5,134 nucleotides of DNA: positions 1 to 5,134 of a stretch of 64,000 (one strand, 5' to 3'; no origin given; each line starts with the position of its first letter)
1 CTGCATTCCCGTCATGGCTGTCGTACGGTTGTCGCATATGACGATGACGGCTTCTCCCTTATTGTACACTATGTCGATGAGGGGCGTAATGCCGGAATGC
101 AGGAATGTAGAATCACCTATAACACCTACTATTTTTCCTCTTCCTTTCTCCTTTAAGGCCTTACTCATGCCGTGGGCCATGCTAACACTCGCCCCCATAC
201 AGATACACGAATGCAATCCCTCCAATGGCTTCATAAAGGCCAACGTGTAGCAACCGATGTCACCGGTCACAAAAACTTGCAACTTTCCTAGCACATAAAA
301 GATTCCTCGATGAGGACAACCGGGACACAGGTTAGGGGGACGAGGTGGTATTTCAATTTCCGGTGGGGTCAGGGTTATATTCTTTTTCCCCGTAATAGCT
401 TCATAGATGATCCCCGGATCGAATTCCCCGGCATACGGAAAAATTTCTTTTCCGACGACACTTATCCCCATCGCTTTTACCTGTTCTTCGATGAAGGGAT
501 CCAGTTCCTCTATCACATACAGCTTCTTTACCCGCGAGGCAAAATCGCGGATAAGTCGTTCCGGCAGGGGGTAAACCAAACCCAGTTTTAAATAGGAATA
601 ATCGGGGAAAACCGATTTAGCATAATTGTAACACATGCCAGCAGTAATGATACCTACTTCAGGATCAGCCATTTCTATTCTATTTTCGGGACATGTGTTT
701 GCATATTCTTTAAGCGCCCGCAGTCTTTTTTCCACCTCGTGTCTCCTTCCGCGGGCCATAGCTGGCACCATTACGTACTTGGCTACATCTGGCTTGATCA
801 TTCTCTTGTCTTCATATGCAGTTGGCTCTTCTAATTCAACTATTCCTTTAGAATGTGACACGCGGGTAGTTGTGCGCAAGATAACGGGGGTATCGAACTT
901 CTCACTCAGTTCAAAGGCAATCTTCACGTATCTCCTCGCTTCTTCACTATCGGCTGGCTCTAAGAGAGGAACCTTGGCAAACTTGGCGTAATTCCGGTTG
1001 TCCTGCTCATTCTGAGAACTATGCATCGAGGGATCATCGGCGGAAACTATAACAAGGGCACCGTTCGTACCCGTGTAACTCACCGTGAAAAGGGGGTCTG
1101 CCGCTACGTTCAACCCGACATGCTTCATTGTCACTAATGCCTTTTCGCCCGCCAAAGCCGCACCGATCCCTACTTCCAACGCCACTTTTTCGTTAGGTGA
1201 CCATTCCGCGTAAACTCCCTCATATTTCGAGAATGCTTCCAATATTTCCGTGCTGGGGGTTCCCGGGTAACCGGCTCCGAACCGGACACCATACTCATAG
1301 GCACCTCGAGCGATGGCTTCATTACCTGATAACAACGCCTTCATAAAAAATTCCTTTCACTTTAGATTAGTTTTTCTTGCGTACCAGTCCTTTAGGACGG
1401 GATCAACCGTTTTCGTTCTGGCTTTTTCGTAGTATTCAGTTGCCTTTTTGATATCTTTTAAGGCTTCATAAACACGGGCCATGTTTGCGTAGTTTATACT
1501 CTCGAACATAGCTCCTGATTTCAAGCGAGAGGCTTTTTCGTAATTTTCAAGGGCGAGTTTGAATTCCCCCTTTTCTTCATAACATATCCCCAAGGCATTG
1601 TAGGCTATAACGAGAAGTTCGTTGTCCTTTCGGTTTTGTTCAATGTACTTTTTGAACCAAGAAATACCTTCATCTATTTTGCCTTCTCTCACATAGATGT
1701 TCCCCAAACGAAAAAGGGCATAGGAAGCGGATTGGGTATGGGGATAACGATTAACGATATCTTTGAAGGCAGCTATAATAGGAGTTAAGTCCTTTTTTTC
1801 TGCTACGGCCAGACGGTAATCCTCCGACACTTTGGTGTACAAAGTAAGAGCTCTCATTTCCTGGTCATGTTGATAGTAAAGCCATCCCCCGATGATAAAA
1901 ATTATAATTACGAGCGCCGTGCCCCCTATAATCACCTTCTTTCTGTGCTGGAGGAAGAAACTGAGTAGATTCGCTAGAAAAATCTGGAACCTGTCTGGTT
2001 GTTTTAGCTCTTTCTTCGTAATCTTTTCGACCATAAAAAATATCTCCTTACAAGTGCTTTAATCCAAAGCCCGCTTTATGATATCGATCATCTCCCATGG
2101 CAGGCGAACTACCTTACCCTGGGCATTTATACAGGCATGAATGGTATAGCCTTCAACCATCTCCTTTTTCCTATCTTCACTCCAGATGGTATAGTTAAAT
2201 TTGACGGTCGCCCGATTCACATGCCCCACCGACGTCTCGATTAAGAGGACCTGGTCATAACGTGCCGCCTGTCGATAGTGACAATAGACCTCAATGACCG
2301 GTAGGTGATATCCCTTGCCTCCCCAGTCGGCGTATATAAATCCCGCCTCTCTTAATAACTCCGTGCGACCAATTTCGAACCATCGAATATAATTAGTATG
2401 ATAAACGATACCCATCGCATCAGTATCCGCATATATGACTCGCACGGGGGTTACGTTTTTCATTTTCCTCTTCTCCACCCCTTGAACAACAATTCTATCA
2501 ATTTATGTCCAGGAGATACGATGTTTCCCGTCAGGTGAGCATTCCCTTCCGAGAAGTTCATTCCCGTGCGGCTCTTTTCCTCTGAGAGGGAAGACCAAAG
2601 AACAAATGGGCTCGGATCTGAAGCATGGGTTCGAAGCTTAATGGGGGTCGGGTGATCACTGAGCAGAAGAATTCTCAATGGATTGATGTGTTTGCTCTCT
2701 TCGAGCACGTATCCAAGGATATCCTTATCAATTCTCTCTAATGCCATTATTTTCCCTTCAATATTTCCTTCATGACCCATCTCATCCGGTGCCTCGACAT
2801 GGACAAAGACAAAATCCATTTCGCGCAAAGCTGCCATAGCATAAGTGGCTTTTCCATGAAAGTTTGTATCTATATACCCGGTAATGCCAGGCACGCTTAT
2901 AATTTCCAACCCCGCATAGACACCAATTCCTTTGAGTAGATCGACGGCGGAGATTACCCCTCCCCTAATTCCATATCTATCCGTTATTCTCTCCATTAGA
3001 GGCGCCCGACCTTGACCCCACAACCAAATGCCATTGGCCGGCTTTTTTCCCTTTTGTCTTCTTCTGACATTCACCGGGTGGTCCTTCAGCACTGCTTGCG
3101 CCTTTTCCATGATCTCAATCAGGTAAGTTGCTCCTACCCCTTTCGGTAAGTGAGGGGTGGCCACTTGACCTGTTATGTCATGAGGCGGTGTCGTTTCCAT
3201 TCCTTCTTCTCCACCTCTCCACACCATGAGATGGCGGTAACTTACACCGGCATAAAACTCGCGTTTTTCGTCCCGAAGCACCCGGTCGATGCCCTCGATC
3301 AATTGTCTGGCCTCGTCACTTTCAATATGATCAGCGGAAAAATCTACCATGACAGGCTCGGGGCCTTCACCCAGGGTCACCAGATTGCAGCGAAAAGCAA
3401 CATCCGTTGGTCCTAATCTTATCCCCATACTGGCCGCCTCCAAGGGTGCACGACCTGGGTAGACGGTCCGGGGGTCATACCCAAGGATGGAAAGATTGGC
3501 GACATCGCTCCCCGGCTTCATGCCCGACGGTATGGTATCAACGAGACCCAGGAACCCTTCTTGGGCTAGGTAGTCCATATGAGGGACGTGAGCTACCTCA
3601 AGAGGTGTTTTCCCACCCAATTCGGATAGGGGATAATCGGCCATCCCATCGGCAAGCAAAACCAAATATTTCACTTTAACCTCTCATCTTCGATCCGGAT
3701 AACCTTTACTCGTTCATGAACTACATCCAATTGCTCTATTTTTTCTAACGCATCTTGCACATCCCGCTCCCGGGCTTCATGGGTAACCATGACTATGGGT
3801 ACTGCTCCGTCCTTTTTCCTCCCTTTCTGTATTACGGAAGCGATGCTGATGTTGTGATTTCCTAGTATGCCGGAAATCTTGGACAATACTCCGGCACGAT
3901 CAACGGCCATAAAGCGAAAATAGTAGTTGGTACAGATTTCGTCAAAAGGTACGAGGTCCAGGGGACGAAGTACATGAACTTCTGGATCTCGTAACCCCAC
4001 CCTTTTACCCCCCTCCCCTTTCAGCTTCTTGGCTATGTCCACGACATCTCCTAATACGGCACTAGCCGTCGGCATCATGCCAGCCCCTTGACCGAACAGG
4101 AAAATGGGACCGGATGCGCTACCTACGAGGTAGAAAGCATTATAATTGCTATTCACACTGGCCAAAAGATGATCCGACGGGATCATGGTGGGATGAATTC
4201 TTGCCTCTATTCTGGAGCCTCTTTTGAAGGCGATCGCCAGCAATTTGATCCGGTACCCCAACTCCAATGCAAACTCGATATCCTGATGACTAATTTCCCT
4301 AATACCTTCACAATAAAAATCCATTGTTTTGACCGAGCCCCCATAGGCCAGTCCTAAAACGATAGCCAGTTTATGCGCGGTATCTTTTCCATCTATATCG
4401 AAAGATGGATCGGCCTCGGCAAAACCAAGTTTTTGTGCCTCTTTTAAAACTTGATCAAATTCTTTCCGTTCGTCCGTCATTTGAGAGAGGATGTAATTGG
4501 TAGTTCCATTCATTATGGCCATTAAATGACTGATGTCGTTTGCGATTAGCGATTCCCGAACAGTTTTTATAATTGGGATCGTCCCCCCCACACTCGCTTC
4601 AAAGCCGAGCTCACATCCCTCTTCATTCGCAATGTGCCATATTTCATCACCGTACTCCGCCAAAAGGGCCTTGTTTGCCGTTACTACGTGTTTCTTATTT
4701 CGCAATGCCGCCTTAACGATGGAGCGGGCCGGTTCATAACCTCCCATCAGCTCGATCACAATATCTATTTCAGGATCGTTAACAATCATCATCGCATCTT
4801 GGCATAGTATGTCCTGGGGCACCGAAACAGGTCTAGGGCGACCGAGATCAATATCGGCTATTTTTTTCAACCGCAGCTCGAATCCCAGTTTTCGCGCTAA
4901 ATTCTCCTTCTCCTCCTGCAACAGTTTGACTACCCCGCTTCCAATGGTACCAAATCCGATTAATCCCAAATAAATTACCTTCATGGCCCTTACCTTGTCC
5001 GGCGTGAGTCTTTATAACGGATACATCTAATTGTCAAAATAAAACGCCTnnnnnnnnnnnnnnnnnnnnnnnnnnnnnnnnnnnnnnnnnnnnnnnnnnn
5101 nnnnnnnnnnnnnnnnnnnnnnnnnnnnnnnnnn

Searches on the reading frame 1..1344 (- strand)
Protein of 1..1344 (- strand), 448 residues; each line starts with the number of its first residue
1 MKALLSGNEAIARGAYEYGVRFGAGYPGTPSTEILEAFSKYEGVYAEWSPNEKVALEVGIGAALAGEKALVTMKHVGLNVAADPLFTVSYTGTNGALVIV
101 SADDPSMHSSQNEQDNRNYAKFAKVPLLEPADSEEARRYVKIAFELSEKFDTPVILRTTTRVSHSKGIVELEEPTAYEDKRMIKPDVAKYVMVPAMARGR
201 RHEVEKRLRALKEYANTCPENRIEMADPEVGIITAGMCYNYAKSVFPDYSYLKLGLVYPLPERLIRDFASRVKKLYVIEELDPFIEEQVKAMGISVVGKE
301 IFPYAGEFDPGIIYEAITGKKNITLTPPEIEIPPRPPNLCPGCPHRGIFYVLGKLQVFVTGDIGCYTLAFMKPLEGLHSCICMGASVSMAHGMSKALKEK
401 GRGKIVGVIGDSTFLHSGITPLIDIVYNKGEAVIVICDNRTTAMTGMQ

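Call 31: search_protein_families(library=pfam, proteins=[window:1-1344:-], max_evalue=0.000001)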
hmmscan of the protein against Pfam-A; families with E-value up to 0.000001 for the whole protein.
window:1-1344:- (448 aa): 2 families
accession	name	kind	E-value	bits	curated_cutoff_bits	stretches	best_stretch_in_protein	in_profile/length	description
PF01855.24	POR_N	-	3.2e-13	50.4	27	1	14-190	2-184/231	Pyruvate flavodoxin/ferredoxin oxidoreductase, thiamine diP-bdg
PF02775.26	TPP_enzyme_C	-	8e-13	48.9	21.9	1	362-448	1-91/151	Thiamine pyrophosphate enzyme, C-terminal TPP binding domain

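Call 79: search_protein_families(library=ncbifam, proteins=[window:1-1344:-], max_evalue=1e-10)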
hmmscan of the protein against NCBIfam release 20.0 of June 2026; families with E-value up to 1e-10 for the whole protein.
window:1-1344:- (448 aa): 7 families
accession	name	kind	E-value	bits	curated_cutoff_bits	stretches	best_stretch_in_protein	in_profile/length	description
TIGR03336.1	IOR_alpha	equivalog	1.1e-173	578.8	650.9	1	1-448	1-467/595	indolepyruvate ferredoxin oxidoreductase subunit alpha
NF009589.0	PRK13030.1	subfamily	1.5e-27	95.7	816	1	74-448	125-543/1170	indolepyruvate ferredoxin oxidoreductase family protein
NF006412.0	PRK08659.1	equivalog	1.9e-21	76.7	411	1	3-186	6-198/378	2-oxoacid:acceptor oxidoreductase subunit alpha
TIGR03710.1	OAFO_sf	subfamily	6.7e-20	71.2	482.75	0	3-72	194-266/561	2-oxoacid:acceptor oxidoreductase subunit alpha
NF009588.0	PRK13029.1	subfamily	9.7e-14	50.2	952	0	93-291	147-361/1196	indolepyruvate ferredoxin oxidoreductase family protein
NF005507.0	PRK07119.1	subfamily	4.3e-13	48.8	399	1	2-280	4-306/352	3-methyl-2-oxobutanoate dehydrogenase subunit VorB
NF007206.0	PRK09627.1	equivalog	2e-12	46.8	579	1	5-175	6-185/375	2-oxoglutarate synthase subunit alpha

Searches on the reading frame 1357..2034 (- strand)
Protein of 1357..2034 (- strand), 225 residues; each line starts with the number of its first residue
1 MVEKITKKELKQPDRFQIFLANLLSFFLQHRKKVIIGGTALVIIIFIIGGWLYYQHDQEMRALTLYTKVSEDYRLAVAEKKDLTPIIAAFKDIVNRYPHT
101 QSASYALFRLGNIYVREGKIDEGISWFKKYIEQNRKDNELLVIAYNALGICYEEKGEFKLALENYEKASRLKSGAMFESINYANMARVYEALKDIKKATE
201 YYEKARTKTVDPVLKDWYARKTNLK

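Call 31: search_protein_families(library=pfam, proteins=[window:1357-2034:-], max_evalue=0.000001)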
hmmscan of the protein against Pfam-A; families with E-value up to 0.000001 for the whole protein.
window:1357-2034:- (225 aa): 9 families
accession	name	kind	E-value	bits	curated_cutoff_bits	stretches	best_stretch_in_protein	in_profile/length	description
PF00515.34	TPR_1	-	2e-16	59.4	27.8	0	143-170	2-29/34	Tetratricopeptide repeat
PF13424.12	TPR_12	-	5.4e-15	55.8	30.1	1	106-171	5-74/77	Tetratricopeptide repeat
PF07719.23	TPR_2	-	5.7e-15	54.6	27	0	144-171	3-30/34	Tetratricopeptide repeat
PF13181.12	TPR_8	-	6.6e-14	51.3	25.7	0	106-136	3-33/34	Tetratricopeptide repeat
PF09976.15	TPR_21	-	2.9e-10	40.6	25.5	1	26-208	3-175/193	Tetratricopeptide repeat-like domain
PF13174.12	TPR_6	-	1.4e-09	38.4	26.3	0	105-133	1-29/33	Tetratricopeptide repeat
PF13428.12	TPR_14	-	6.2e-09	36.1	23.5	0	107-141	4-38/44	Tetratricopeptide repeat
PF13176.12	TPR_7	-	7.1e-09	35.5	27.9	0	144-171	1-28/36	Tetratricopeptide repeat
PF13432.12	TPR_16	-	9.8e-07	29.6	32.7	0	88-135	18-62/65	Tetratricopeptide repeat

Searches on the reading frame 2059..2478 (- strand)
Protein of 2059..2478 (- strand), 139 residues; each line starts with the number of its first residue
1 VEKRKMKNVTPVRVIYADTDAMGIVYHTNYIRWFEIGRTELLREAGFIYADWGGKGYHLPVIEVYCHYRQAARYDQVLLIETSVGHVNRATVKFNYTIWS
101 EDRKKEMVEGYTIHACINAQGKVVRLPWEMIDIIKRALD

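Call 31: search_protein_families(library=pfam, proteins=[window:2059-2478:-], max_evalue=0.000001)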
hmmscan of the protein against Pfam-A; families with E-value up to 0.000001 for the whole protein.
window:2059-2478:- (139 aa): 2 families
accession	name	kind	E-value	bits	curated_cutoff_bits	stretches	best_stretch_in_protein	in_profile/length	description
PF03061.28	4HBT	-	1.6e-14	54.4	20.6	1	22-105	1-77/79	Thioesterase superfamily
PF13279.12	4HBT_2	-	3.8e-14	53.6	25.5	1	17-129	4-117/122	Thioesterase-like superfamily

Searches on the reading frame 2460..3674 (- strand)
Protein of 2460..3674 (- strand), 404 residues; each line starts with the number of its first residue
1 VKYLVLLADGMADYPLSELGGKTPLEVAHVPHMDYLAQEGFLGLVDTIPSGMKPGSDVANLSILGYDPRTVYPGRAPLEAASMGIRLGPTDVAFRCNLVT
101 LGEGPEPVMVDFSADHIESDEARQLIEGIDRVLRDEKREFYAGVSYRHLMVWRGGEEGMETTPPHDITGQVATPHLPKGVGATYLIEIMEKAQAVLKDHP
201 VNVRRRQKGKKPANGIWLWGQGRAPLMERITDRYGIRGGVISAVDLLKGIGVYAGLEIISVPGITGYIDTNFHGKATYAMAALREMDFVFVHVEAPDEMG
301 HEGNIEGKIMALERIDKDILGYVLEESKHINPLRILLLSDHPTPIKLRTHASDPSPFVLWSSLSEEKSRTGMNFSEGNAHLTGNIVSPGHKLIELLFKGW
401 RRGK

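Call 31: search_protein_families(library=pfam, proteins=[window:2460-3674:-], max_evalue=0.000001)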
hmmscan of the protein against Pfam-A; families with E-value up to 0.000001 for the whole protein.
window:2460-3674:- (404 aa): 2 families
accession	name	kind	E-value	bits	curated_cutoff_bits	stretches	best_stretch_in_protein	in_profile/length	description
PF10143.14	PhosphMutase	-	1.8e-61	207.4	21.5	1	37-202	1-170/170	2,3-bisphosphoglycerate-independent phosphoglycerate mutase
PF01676.23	Metalloenzyme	-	1.2e-38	133.5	24.3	1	1-371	1-234/252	Metalloenzyme superfamily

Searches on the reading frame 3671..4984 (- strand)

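Call 31: search_protein_families(library=pfam, proteins=[window:3671-4984:-], max_evalue=0.000001)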
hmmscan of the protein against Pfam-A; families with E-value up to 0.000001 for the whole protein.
window:3671-4984:- (437 aa): 3 families
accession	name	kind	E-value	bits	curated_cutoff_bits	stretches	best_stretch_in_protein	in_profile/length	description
PF00742.24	Homoserine_dh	-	1.6e-60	204.3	22.9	1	137-315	1-173/173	Homoserine dehydrogenase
PF03447.22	NAD_binding_3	-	9.8e-21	75.1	24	1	10-128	1-115/116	Homoserine dehydrogenase, NAD binding domain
PF01842.31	ACT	-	1.8e-12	47.2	27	1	356-419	3-64/66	ACT domain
